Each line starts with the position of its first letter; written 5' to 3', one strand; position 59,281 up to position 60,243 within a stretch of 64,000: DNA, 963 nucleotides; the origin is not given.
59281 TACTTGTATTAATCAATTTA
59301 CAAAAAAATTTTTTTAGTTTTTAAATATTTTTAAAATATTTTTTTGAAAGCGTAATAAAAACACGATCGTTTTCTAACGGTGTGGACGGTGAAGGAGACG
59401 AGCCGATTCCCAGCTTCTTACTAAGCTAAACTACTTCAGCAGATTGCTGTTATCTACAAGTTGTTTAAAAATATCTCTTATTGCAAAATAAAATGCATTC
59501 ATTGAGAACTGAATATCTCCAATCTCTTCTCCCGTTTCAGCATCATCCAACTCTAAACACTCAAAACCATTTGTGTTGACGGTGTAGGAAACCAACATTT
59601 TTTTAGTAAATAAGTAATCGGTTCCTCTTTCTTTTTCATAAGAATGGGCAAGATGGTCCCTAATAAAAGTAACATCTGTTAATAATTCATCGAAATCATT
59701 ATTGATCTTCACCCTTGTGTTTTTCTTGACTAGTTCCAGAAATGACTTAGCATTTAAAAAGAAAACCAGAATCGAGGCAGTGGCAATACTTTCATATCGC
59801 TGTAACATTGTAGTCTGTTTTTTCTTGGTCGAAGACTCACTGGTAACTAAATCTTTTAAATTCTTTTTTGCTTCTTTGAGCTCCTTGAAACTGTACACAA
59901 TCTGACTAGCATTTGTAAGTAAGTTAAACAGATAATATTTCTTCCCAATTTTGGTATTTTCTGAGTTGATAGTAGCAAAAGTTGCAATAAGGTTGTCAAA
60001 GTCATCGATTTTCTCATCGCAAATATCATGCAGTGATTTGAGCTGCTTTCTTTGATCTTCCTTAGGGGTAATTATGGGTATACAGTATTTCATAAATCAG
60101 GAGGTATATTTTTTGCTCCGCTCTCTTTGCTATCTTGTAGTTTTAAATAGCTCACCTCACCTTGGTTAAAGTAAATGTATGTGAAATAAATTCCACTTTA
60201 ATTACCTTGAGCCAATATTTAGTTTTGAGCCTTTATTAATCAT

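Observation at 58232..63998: More AT-rich, co-directional accessory island: Bro/antirepressor-like gene, type IIG RM enzyme, HEPN candidate and two orphans, a candidate composite defence locus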

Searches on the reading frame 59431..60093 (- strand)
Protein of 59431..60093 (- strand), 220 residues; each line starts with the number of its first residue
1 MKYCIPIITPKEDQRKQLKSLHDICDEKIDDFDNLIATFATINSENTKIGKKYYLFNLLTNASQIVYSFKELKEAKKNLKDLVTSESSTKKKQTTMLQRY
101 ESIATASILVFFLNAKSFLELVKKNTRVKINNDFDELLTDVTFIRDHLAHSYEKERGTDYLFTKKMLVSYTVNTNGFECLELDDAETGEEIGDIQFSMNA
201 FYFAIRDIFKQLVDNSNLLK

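Call 3: search_protein_families(library=pfam, proteins=[window:59431-60093:-], max_evalue=1)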
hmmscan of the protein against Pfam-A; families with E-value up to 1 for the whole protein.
window:59431-60093:- (220 aa): 3 families
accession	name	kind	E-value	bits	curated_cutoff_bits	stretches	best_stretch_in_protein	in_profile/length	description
PF19943.4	DUF6405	-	0.062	13.6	25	0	101-111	8-18/37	Family of unknown function (DUF6405)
PF16527.11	CpxA_peri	-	0.063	14.1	23.5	1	13-100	10-99/134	Two-component sensor protein CpxA, periplasmic domain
PF24423.1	OVT1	-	0.1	13.4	30.9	1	12-79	18-83/100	Major antigen, helical domain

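Call 4: search_protein_families(library=padloc, proteins=[window:59431-60093:-], max_evalue=1)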
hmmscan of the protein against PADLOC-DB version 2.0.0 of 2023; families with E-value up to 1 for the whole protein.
window:59431-60093:- (220 aa): 0 families

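Call 5: search_protein_families(library=ncbifam, proteins=[window:59431-60093:-], max_evalue=1)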
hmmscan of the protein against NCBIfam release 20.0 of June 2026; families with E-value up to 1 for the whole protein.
window:59431-60093:- (220 aa): 0 families

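Call 7: search_protein_families(library=phrogs, proteins=[window:59431-60093:-], max_evalue=1)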
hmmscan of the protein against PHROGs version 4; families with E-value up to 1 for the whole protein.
window:59431-60093:- (220 aa): 3 families
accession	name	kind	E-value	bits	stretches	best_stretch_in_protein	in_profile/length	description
phrog_30824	-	unknown function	0.1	14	0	87-159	6-64/69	-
phrog_16818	-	unknown function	0.13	13.6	1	121-156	13-49/86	-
phrog_7331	-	head and packaging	0.21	12.2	0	1-45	51-95/113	terminase large subunit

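Call 9: find_encoding_contigs(protein=window:59431-60093:-, flank=10000, max_places=10)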
Protein window:59431-60093:- (220 aa): 23 contigs read that carry it; 10 places shown.
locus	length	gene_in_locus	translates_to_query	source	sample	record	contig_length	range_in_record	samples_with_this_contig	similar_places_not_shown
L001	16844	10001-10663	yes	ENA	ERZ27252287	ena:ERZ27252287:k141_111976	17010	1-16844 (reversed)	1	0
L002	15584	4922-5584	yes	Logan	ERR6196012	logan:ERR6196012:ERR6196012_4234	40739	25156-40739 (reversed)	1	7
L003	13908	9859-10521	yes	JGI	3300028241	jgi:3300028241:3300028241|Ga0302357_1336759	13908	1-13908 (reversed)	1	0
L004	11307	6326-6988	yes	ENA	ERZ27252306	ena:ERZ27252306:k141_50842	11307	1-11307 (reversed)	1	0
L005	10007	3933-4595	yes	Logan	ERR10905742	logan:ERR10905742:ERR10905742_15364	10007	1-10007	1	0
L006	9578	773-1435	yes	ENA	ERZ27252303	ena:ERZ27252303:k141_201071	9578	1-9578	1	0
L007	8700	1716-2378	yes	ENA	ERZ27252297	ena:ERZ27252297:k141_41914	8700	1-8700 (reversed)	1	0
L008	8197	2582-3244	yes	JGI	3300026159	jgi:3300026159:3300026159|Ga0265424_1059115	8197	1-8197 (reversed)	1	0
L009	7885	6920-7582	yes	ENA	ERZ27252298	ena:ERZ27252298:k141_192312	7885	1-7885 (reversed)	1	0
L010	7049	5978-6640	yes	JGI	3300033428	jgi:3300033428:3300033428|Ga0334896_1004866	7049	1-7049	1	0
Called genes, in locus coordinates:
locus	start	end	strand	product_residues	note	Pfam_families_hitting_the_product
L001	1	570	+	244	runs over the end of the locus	?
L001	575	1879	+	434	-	PF14397:ATPgrasp_ST, PF08443:RimK (faint)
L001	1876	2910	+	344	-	PF08014:MATCAP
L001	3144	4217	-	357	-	-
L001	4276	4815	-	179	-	-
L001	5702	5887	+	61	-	PF12728:HTH_17, PF00376:MerR, PF13411:MerR_1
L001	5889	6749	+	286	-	PF02498:Bro-N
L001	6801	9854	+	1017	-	PF02384:N6_Mtase, PF20473:MmeI_Mtase (faint), PF07669:Eco57I (weak), PF18135:Type_ISP_C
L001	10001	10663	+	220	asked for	-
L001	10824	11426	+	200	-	-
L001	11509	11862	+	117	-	-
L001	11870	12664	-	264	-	PF01522:Polysacc_deac_1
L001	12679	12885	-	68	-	-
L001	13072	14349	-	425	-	PF00817:IMS, PF11799:IMS_C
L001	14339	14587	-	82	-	-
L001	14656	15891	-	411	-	PF02812:ELFV_dehydrog_N, PF00208:ELFV_dehydrog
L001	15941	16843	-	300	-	?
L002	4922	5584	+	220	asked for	-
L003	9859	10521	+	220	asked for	-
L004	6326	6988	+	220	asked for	-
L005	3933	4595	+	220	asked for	-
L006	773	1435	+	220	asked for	-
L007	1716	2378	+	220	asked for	-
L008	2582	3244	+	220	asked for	-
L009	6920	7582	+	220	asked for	-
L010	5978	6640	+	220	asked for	-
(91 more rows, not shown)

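Call 11: find_homologous_proteins(query=window:59431-60093:-, max_evalue=0.01)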
Query window:59431-60093:- (220 aa): 7 proteins with E <= 0.01 among 297 candidates.
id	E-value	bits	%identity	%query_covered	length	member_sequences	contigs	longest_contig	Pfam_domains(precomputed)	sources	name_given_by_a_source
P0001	1.9e-136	470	100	100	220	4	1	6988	-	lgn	-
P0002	7.9e-115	400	83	100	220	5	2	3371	-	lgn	-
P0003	1.7e-109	382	80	100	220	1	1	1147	-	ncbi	-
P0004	6.7e-109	380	81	100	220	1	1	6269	-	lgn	-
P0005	3.8e-104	365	78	100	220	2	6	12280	-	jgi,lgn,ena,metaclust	metaclust:\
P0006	2.5e-54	202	49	100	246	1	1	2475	-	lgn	-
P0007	1.3e-23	102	36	100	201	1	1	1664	-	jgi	jgi:hypothetical protein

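Call 13: find_encoding_contigs(protein=P0005, flank=10000, max_places=6)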
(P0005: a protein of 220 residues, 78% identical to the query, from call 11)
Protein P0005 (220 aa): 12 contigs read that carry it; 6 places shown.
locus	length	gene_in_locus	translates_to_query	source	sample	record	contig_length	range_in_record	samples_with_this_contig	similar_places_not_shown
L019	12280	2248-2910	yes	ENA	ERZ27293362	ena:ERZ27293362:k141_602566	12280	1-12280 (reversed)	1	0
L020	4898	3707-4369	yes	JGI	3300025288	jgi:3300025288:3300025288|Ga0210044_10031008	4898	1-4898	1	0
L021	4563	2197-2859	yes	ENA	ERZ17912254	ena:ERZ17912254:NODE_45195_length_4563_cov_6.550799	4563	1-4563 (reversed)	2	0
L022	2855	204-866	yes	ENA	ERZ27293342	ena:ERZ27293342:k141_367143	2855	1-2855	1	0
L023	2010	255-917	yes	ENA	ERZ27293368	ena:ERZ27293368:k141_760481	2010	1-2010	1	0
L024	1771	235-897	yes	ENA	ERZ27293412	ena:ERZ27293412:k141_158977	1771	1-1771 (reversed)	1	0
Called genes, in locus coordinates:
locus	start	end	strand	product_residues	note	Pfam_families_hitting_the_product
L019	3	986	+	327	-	?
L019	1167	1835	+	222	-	PF13173:AAA_14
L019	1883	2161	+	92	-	-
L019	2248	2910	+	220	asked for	-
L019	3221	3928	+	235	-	-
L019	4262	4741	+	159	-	PF04383:KilA-N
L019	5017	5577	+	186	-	-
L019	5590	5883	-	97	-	-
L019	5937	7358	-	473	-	PF01336:tRNA_anti-codon, PF00152:tRNA-synt_2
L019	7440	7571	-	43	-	-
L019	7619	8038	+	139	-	PF00892:EamA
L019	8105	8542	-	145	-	PF01850:PIN (weak)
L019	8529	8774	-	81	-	-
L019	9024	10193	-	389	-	PF13173:AAA_14, PF13635:DUF4143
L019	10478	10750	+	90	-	PF22976:RRM_10 (weak), PF00076:RRM_1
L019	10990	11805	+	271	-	-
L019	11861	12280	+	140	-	?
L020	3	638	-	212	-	?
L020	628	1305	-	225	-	PF00072:Response_reg, PF00486:Trans_reg_C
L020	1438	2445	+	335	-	-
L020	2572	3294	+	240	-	PF13173:AAA_14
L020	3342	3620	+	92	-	-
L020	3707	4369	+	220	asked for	-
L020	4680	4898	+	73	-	?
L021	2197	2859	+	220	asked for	-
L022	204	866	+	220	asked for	-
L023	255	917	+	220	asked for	-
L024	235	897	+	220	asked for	-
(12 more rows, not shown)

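Call 14: find_encoding_contigs(protein=P0004, flank=10000, max_places=4)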
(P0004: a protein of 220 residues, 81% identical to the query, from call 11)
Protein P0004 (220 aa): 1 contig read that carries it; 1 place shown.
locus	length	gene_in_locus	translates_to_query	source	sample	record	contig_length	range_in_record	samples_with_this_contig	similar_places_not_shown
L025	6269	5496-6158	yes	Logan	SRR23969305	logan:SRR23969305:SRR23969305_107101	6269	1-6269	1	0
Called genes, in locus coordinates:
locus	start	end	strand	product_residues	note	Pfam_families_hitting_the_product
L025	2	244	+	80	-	?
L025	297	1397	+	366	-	PF13651:EcoRI_methylase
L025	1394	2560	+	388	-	PF03235:GmrSD_N, PF01844:HNH (weak)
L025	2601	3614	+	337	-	PF13289:SIR2_2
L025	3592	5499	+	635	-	PF01935:DUF87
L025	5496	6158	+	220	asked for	-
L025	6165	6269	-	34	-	?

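Call 15: find_encoding_contigs(protein=P0006, flank=10000, max_places=4)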
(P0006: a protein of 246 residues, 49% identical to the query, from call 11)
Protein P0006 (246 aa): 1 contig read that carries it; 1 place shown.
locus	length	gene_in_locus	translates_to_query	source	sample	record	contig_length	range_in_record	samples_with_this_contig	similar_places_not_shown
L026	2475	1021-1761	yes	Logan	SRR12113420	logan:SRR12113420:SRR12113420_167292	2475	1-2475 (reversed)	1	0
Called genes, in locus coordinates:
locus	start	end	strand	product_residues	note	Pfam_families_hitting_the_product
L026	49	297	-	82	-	-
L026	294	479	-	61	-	-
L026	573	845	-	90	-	-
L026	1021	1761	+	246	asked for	-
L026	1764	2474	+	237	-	?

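Call 23: find_encoding_contigs(protein=P0002, flank=10000, max_places=4)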
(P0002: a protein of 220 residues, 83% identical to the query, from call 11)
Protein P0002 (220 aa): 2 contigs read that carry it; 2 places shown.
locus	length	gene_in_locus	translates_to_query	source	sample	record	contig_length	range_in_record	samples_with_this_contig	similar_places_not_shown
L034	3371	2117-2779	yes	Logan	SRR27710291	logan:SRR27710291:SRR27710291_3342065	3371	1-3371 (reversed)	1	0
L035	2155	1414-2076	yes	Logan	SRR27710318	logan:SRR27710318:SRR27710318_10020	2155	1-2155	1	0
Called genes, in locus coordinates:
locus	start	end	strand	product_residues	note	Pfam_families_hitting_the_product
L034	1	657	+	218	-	?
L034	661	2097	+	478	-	PF09903:DUF2130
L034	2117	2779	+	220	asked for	-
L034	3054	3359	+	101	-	PF12840:HTH_20 (faint), PF01022:HTH_5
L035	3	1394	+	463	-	?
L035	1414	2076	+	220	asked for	-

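Call 40: predict_structure(alignment_id=A2)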
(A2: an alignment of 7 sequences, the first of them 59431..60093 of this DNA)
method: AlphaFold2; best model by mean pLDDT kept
length: 220 residues; sequences in the alignment: 7
mean_pLDDT: 82.6   pTM: 0.83
mean pLDDT of the five models: 82.6, 81.1, 81.0, 80.3, 79.9
residues with pLDDT >= 90: 88; 70-90: 93; 50-70: 27; < 50: 12
segments of 3 or more residues with pLDDT < 50: 153-164
pLDDT, mean of each block of 10 residues (from residue 1): 66 83 90 95 72 87 97 91 69 78 90 97 92 90 83 48 60 77 78 87 96 89
secondary structure, 60 per line:
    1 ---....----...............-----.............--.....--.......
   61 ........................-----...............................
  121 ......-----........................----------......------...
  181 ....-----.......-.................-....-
elements in order: E4-7 H12-26 H32-44 H47-51 H54-84 H90-125 H132-155 E166-171 E178-184 E190-196 H198-214

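Call 45: search_protein_families(library=pfam, proteins=[L019:3-986:+, L020:1438-2445:+, L034:1-657:+, L019:1167-1835:+, L019:1883-2161:+, L019:3221-3928:+, L019:5017-5577:+, L034:661-2097:+, L026:1764-2474:+, L001:5702-5887:+], max_evalue=0.01)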
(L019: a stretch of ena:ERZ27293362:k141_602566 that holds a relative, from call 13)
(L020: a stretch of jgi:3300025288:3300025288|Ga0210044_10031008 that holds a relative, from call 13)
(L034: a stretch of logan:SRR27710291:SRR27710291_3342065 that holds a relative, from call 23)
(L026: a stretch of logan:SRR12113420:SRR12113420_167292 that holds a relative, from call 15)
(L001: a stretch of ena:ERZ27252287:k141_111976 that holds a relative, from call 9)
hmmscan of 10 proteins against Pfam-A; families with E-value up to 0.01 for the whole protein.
L019:3-986:+ (327 aa): 0 families

L020:1438-2445:+ (335 aa): 0 families

L034:1-657:+ (218 aa): 1 family
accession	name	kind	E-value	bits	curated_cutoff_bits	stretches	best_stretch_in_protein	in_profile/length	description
PF13166.12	AAA_13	-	1.1e-43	150.4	36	1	6-200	519-713/713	AAA domain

L019:1167-1835:+ (222 aa): 8 families
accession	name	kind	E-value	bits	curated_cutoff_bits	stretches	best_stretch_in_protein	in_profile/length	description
PF13173.12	AAA_14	-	4.1e-26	91.9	27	1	20-152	3-129/129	AAA domain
PF25199.1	nSTAND_NTPase5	-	0.00012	22.3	34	1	5-120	25-130/145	Novel STAND NTPase 5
PF01637.24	ATPase_2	-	0.00049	20.4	33.2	1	15-119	16-115/225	ATPase domain predominantly from Archaea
PF13191.12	AAA_16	-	0.00051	21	32.6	0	13-41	20-46/167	AAA ATPase domain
PF00931.28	NB-ARC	-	0.00075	19.3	23.5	1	5-42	5-41/248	NB-ARC domain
PF13401.12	AAA_22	-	0.0016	19.2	27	0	20-122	6-122/130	AAA domain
PF13635.12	DUF4143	-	0.0019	18.4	28.1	1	157-221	28-90/160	Domain of unknown function (DUF4143)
PF25201.1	nSTAND6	-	0.0076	16.7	27.7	0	6-75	5-75/148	Novel STAND NTPase 6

L019:1883-2161:+ (92 aa): 0 families

L019:3221-3928:+ (235 aa): 0 families

L019:5017-5577:+ (186 aa): 0 families

L034:661-2097:+ (478 aa): 1 family
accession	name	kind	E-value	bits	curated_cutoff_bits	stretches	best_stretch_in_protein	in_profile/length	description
PF09903.14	DUF2130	-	3.9e-61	207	26.7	1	225-469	3-253/255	Uncharacterized protein conserved in bacteria (DUF2130)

L026:1764-2474:+ (237 aa): 1 family
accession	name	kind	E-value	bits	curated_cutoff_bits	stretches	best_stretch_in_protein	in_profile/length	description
PF13651.11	EcoRI_methylase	-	1.8e-94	317.4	26.4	1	9-229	1-211/345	Adenine-specific methyltransferase EcoRI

L001:5702-5887:+ (61 aa): 4 families
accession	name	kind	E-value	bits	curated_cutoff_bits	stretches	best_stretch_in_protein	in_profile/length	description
PF12728.13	HTH_17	-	1.5e-10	41.6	27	1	10-60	1-49/51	Helix-turn-helix domain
PF00376.29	MerR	-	2.6e-09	37.2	28.2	1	15-49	4-38/38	MerR family regulatory protein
PF13411.12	MerR_1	-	9.4e-09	35.7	21.6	1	12-56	2-45/69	MerR HTH family regulatory protein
PF13556.12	HTH_30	-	0.0008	19.6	27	1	5-28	7-30/59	PucR C-terminal helix-turn-helix domain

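Call 46: search_protein_families(library=padloc, proteins=[L019:3-986:+, L020:1438-2445:+, L034:1-657:+, L019:1167-1835:+, L019:1883-2161:+, L034:661-2097:+, L025:297-1397:+, L025:1394-2560:+, L025:2601-3614:+, L025:3592-5499:+], max_evalue=0.001)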
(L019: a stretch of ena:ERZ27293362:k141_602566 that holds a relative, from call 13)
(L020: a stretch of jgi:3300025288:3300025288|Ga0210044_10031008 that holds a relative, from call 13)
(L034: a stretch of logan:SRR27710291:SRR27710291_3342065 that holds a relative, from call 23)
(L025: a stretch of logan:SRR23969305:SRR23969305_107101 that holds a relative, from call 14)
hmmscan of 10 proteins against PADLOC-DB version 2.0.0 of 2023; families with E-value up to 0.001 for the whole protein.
L019:3-986:+ (327 aa): 0 families

L020:1438-2445:+ (335 aa): 0 families

L034:1-657:+ (218 aa): 13 families
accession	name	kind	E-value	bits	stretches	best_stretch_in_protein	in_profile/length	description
PDLC04894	PDC-S06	-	4.3e-91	304.6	1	1-216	518-737/740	-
PDLC04896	PDC-S06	-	1.1e-35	121.5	1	2-215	514-729/732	-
PDLC04887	PDC-S06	-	4e-34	116.3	1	3-212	563-778/790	-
PDLC04886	PDC-S06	-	8.9e-18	62.4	1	10-185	526-692/727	-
PDLC04890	PDC-S06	-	2.3e-14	51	1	11-204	524-714/732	-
PDLC04898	PDC-S06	-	4.7e-09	33.1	1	16-213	565-747/752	-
PDLC02360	PrrC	-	7.1e-09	33.2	1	15-202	173-340/372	PrrC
PDLC04897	PDC-S06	-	5.7e-08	29.8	1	11-198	532-705/727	-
PDLC04895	PDC-S06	-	7.2e-06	22.8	1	10-64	586-640/784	-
PDLC04888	PDC-S06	-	8.6e-06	22.2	1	6-83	640-713/851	-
PDLC04891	PDC-S06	-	0.00012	18.6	1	12-61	645-693/858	-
PDLC03865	LmuB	-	0.00016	18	1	15-60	935-981/1007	-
PDLC04893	PDC-S06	-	0.00025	17.6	1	16-62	648-693/862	-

L019:1167-1835:+ (222 aa): 7 families
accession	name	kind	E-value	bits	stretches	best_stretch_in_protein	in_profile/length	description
PDLC04787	PDC-S01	-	8e-19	65.8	1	5-152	13-158/412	-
PDLC04789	PDC-S01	-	1.4e-16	58.5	1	17-152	15-140/375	-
PDLC04786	PDC-S01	-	5.8e-13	46.4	1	24-153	25-155/439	-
PDLC04791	PDC-S01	-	2.3e-12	44.3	1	16-130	16-127/395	-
PDLC04788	PDC-S01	-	5.9e-11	39.9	1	26-154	26-153/448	-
PDLC04790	PDC-S01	-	4.4e-08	30.3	1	17-150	25-144/422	-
PDLC04792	PDC-S01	-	1.3e-06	25.3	1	5-155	6-155/452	-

L019:1883-2161:+ (92 aa): 0 families

L034:661-2097:+ (478 aa): 1 family
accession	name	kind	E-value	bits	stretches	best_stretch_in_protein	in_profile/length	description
PDLC03865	LmuB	-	0.00024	17.4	1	6-268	511-749/1007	-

L025:297-1397:+ (366 aa): 1 family
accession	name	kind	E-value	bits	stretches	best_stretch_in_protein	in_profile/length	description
PDLC03297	MTase_II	-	1.5e-98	328.3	1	3-364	7-330/332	Type II methyltransferase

L025:1394-2560:+ (388 aa): 8 families
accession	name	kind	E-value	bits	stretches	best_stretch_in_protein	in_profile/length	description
PDLC03418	REase_II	-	2.5e-83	278.3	1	19-387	17-371/372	Type II restriction enzyme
PDLC03877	NsnA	-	1.4e-27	95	1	31-243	62-272/385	-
PDLC04027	PD-T4-2_A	-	1.4e-13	48.7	1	31-240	49-282/363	-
PDLC04151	HEC-05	-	7.4e-06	22.9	0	78-107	112-141/600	-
PDLC04150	HEC-05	-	4.8e-05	20.4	0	38-78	25-62/583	-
PDLC04154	HEC-06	-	8.3e-05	19.4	0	36-93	25-86/569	-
PDLC04153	HEC-05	-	0.00029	17.2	0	32-76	19-59/621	-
PDLC02687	Orf5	-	0.00088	16.1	0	38-96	21-83/543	Orf5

L025:2601-3614:+ (337 aa): 26 families (the best 25 are shown)
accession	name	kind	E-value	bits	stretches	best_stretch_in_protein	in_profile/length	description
PDLC04080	SIR2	-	4.9e-50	168.6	1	7-301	15-322/347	-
PDLC04089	SIR2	-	1.1e-48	164.2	1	6-315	8-302/336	-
PDLC04084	SIR2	-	1.3e-39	134.6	1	29-309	108-369/414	-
PDLC04079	SIR2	-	1.2e-28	97.8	1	44-296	132-369/430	-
PDLC04093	SIR2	-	1.4e-28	98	1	84-307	134-330/395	-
PDLC02186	SIR2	-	2e-27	94.3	1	44-284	106-338/412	-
PDLC04090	SIR2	-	1.1e-26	92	1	56-307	144-375/426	-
PDLC04076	SIR2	-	9.7e-26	88.9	1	46-296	107-354/406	-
PDLC04094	SIR2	-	1e-22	79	1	78-305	126-319/399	-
PDLC04081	SIR2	-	1.7e-21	74.8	1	79-273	110-289/345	-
PDLC04088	SIR2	-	2.2e-20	71.2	1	67-298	130-342/390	-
PDLC04087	SIR2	-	1.5e-18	64.8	1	98-309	122-312/343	-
PDLC04075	SIR2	-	1.9e-18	64.5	1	96-287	177-352/414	-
PDLC04085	SIR2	-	1.4e-14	51.8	1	108-280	199-378/463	-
PDLC04092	SIR2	-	1.3e-13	49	1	47-285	60-264/318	-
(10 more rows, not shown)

L025:3592-5499:+ (635 aa): 16 families
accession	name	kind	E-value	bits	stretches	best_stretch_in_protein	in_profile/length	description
PDLC04097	HerA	-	2.4e-176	586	1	17-632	4-615/618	-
PDLC04102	HerA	-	4.9e-67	224.7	2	428-631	443-640/654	-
PDLC04105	HerA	-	2.8e-65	219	1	20-632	11-557/576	-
PDLC04103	HerA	-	3.9e-51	172.1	2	427-631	373-577/579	-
PDLC04098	HerA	-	2.8e-49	166.3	2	446-630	481-668/686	-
PDLC02185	HerA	-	9.3e-45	151.4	1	18-631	4-582/585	-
PDLC04106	HerA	-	3.7e-42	142.7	2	441-631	461-649/667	-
PDLC04100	HerA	-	5.7e-42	142.2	1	20-629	6-573/580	-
PDLC02188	HerA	-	1e-29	101.8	1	95-631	65-563/578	-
PDLC04104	HerA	-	3.9e-28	96.3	1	446-631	177-357/379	-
PDLC01055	HerA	-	2e-19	67.8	2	433-609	366-525/532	Type III coevolved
PDLC04140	mad8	-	3.6e-19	67.4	1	173-612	24-303/314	mads_8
PDLC04101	HerA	-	1.6e-14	51.4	1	17-236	10-220/400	-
PDLC04099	HerA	-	9.1e-14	49.3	1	20-226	11-212/214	-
PDLC04107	HerA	-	1.1e-11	42.4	1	20-231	13-217/306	-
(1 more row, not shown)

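Call 48: search_protein_representatives(alignment_id=A2)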
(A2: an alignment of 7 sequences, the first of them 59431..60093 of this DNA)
Query: 7 sequences, 220 profile positions. Proteins with E-value up to 0.001 (for the whole library): 31; up to 1e-10: 19; up to 1e-30: 10. The best 31 are listed.
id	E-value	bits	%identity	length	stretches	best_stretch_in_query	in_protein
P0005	5.8e-120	415.2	-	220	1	1-220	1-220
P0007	3.2e-80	285.3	-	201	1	1-220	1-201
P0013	8.6e-50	185.7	-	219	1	2-218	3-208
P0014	2.3e-49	184.3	-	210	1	1-216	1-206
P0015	6.5e-45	169.8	-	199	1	1-220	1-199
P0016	1.2e-44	168.9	-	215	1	1-220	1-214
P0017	3.0e-44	167.6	-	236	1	2-218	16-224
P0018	3.3e-43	164.2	-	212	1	1-218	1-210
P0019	8.1e-40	153.1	-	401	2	1-219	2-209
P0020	3.9e-34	134.6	-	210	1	1-215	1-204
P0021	4.0e-30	121.4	-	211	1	1-215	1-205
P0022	6.4e-25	104.4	-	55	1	166-220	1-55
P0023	1.1e-17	80.7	-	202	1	2-215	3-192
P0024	1.3e-13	67.4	-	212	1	1-206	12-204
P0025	4.2e-12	62.5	-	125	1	43-154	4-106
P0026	5.9e-12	62.0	-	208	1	1-216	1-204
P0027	6.3e-12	61.9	-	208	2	106-213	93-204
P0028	1.1e-11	61.2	-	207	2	98-211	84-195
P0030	1.6e-10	57.3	-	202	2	102-202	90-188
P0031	1.9e-10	57.1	-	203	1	102-213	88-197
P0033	5.0e-10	55.7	-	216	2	101-215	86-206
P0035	4.0e-07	46.2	-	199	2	104-202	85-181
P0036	6.6e-07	45.5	-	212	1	9-211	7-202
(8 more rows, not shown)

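Call 51: search_protein_families(library=pfam, alignment_id=A6, max_evalue=0.1)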
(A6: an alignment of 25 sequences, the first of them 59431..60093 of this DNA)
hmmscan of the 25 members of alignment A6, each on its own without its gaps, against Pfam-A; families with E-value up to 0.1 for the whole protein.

A. member 1, window:59431-60093:- (220 aa): 2 families
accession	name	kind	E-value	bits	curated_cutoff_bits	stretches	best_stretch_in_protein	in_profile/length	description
PF19943.4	DUF6405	-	0.062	13.6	25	0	101-111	8-18/37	Family of unknown function (DUF6405)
PF16527.11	CpxA_peri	-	0.063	14.1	23.5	0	13-100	10-99/134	Two-component sensor protein CpxA, periplasmic domain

B. families by the number of members that match (of 25 scanned): 30 families (the first 25 are shown)
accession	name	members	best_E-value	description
PF18739.6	HEPN_Apea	6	0.0008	Apea-like HEPN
PF10607.14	CTLH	1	4.1e-05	CTLH/CRA C-terminal to LisH motif domain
PF18734.6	HEPN_AbiU2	1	7.4e-05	AbiU2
PF02643.20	DUF192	1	0.00078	Uncharacterized ACR, COG1430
PF18991.6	DUF5724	1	0.0024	Family of unknown function (DUF5724)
PF10975.14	DUF2802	1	0.0091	Protein of unknown function (DUF2802)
PF22133.1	Toxin_BN_H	1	0.011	Botulinum neurotoxin, helical domain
PF14322.12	SusD-like_3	1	0.013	Starch-binding associating with outer membrane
PF10236.15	DAP3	1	0.014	Mitochondrial ribosomal death-associated protein 3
PF24728.1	DUF7680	1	0.026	Domain of unknown function (DUF7680)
PF15516.12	BpuSI_N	1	0.026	BpuSI N-terminal domain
PF25294.1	RENR_N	1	0.033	Renin receptor N-terminal domain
PF02792.19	Mago_nashi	1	0.035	Mago nashi protein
PF08336.16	P4Ha_N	1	0.041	Prolyl 4-Hydroxylase alpha-subunit, N-terminal region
PF09023.15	Staphostatin_B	1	0.053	Staphostatin B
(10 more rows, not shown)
